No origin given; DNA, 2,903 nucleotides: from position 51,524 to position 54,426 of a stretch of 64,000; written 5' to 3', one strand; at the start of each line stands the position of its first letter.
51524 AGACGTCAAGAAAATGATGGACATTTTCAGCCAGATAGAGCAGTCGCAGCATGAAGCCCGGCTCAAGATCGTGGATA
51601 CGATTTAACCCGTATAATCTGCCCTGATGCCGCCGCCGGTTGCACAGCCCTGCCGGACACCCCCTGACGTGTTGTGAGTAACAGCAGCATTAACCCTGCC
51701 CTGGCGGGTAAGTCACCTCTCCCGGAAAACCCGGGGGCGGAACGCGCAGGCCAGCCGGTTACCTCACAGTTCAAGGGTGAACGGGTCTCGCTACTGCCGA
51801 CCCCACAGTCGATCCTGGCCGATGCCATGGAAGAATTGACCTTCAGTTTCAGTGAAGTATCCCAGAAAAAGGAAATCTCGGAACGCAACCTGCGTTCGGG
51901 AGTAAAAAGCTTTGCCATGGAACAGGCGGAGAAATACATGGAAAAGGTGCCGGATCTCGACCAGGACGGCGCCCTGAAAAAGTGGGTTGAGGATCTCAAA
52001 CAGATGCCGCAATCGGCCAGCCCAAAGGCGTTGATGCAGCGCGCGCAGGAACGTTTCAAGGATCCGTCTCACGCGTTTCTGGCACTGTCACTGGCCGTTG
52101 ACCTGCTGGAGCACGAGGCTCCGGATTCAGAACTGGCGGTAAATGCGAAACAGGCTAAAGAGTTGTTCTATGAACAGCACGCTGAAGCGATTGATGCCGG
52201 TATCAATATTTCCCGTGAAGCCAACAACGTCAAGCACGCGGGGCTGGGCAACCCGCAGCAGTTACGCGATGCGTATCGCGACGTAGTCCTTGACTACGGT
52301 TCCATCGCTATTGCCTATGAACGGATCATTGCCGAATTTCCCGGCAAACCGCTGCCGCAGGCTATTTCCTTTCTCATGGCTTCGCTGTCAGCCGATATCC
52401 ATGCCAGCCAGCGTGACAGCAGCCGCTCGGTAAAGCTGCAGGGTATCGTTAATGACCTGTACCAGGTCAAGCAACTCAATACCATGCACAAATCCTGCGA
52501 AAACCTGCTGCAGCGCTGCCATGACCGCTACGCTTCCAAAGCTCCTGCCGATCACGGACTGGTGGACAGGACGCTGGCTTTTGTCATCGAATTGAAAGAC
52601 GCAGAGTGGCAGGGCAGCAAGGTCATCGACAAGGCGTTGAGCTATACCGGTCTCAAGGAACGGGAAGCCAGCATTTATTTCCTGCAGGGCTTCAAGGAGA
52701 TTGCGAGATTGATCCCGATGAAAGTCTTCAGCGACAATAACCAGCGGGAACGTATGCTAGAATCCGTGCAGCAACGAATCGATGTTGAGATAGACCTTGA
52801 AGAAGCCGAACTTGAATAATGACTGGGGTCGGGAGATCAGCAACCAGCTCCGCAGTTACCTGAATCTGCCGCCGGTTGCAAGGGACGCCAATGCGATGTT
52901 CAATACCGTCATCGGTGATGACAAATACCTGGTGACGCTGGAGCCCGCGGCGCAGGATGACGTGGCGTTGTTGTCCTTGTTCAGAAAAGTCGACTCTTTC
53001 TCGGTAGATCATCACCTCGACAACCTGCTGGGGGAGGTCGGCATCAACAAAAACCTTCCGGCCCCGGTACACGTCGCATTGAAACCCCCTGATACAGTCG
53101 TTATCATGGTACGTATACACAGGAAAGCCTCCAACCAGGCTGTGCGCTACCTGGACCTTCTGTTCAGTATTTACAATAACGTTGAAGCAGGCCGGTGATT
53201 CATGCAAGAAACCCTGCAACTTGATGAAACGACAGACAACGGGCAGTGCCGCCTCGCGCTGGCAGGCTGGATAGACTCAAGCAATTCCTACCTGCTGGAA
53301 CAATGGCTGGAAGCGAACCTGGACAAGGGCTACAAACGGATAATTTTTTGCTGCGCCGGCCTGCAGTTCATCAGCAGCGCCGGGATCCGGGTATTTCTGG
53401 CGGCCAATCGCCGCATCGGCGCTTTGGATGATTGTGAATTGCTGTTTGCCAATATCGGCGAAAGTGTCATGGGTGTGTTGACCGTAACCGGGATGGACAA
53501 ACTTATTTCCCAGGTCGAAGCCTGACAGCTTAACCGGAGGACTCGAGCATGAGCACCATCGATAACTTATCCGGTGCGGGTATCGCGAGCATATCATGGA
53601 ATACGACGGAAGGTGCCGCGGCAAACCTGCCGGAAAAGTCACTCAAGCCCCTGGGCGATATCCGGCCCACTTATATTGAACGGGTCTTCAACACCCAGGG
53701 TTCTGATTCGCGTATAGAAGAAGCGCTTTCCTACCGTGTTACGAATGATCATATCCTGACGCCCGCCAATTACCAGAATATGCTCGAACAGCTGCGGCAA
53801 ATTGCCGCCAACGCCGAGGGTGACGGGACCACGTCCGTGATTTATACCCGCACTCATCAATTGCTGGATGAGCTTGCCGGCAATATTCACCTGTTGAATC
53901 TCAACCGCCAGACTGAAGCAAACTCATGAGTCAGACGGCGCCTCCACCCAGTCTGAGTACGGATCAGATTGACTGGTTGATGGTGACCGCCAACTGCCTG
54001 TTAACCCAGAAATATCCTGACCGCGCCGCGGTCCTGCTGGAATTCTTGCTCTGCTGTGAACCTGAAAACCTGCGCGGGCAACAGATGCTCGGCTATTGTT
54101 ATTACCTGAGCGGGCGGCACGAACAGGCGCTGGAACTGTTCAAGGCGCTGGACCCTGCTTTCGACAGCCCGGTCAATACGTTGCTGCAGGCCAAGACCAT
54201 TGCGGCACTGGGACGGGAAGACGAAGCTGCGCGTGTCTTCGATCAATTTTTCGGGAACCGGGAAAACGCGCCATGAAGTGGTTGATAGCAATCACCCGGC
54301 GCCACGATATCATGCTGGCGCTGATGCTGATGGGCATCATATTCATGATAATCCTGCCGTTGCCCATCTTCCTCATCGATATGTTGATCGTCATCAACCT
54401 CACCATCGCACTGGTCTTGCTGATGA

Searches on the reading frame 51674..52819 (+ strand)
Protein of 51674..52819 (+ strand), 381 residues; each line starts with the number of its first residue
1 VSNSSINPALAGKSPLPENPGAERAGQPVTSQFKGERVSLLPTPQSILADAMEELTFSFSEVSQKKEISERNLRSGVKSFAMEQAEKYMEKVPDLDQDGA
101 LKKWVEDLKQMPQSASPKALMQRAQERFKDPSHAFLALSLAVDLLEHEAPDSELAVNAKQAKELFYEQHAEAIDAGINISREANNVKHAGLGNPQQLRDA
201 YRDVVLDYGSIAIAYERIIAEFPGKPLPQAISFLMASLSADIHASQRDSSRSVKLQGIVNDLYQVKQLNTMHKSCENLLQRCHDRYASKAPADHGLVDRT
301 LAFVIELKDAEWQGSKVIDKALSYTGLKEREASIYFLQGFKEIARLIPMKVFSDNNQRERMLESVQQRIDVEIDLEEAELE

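Call 8: search_protein_families(library=pfam, proteins=[window:51674-52819:+], max_evalue=0.1)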
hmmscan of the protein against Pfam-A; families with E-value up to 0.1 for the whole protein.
window:51674-52819:+ (381 aa): 2 families
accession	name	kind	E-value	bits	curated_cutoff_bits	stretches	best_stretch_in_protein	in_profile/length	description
PF07201.16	HrpJ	-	2.6e-23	83.6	25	1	64-222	9-166/166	HrpJ-like domain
PF09059.15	TyeA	-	3.5e-17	62.7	21.1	1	304-377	7-80/81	TyeA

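Call 15: find_related_loci(query=window:51674-52819:+, collection=genome_contigs, flank=10000)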
Query window:51674-52819:+ (381 aa) in genome_contigs; peptide patterns used: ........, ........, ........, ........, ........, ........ (x = any residue, [..] = any of these).
93 stretches matched a pattern; 2 encode a relative of the query (tblastn E <= 1e-3); 2 distinct loci.
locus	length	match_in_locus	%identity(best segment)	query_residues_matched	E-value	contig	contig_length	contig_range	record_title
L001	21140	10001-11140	68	1-381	1e-173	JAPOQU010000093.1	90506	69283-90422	MAG: Gammaproteobacteria bacterium isolate APA_bin_93 c_000000440044, whole genome shotgun sequence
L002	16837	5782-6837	26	22-376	2e-22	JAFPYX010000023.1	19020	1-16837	MAG: Victivallales bacterium isolate RGIG1601 Goat_Abomasum.Co__c756599, whole genome shotgun sequence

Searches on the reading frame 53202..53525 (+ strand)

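Call 8: search_protein_families(library=pfam, proteins=[window:53202-53525:+], max_evalue=0.1)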
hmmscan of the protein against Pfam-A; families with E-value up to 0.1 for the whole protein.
window:53202-53525:+ (107 aa): 2 families
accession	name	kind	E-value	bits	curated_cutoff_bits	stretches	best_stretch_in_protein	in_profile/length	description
PF01740.26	STAS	-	2e-12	47.2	22.6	1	13-102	8-97/106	STAS domain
PF13466.11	STAS_2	-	5.3e-05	23.8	29.2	1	18-99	1-80/80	STAS domain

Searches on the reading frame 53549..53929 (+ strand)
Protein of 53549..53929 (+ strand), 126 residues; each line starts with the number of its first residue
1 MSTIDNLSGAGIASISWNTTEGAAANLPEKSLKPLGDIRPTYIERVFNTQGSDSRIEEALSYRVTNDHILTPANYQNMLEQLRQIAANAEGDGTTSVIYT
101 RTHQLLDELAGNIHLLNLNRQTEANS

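Call 8: search_protein_families(library=pfam, proteins=[window:53549-53929:+], max_evalue=0.1)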
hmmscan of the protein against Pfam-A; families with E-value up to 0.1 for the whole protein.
window:53549-53929:+ (126 aa): 1 family
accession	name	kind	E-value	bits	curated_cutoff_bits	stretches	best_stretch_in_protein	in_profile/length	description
PF09474.15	Type_III_YscX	-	6.4e-13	49.5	25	1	11-120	6-114/119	Type III secretion system YscX (type_III_YscX)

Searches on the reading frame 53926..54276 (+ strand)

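Call 8: search_protein_families(library=pfam, proteins=[window:53926-54276:+], max_evalue=0.1)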
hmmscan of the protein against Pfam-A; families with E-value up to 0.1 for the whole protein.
window:53926-54276:+ (116 aa): 14 families
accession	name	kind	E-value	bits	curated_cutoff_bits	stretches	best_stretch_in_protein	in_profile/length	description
PF12895.13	ANAPC3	-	6.7e-08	33.1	27.2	1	33-106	7-80/82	Anaphase-promoting complex, cyclosome, subunit 3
PF14559.12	TPR_19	-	2.8e-07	31.2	25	1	26-80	2-56/68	Tetratricopeptide repeat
PF13428.12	TPR_14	-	2.9e-05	24.8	23.5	0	50-76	2-28/44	Tetratricopeptide repeat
PF07719.23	TPR_2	-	4.9e-05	23.6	27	1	53-74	5-26/34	Tetratricopeptide repeat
PF13432.12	TPR_16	-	0.00014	22.7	32.7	1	37-78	19-60/65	Tetratricopeptide repeat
PF07721.20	TPR_4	-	0.00046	21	27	0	86-107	5-26/26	Tetratricopeptide repeat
PF13174.12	TPR_6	-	0.00055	20.9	26.3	0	54-75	5-26/33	Tetratricopeptide repeat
PF13424.12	TPR_12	-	0.0032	18.1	30.1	1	52-73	48-69/77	Tetratricopeptide repeat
PF00515.34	TPR_1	-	0.0065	16.7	27.8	1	55-73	7-25/34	Tetratricopeptide repeat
PF09797.15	NatB_MDM20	-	0.016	14.6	27.6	1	31-76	206-251/379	N-acetyltransferase B complex (NatB) non catalytic subunit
PF13176.12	TPR_7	-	0.021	15.3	27.9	0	55-74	5-24/36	Tetratricopeptide repeat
PF13181.12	TPR_8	-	0.032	14.8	25.7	0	52-73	4-25/34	Tetratricopeptide repeat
PF23914.1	TPR_CcmH_CycH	-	0.044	14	42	1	16-77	85-149/158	Cytochrome c-type biogenesis protein H TPR domain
PF23300.3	HEAT_Nup120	-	0.065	13.5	29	0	23-96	4-72/170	Nucleoporin Nup120, HEAT repeats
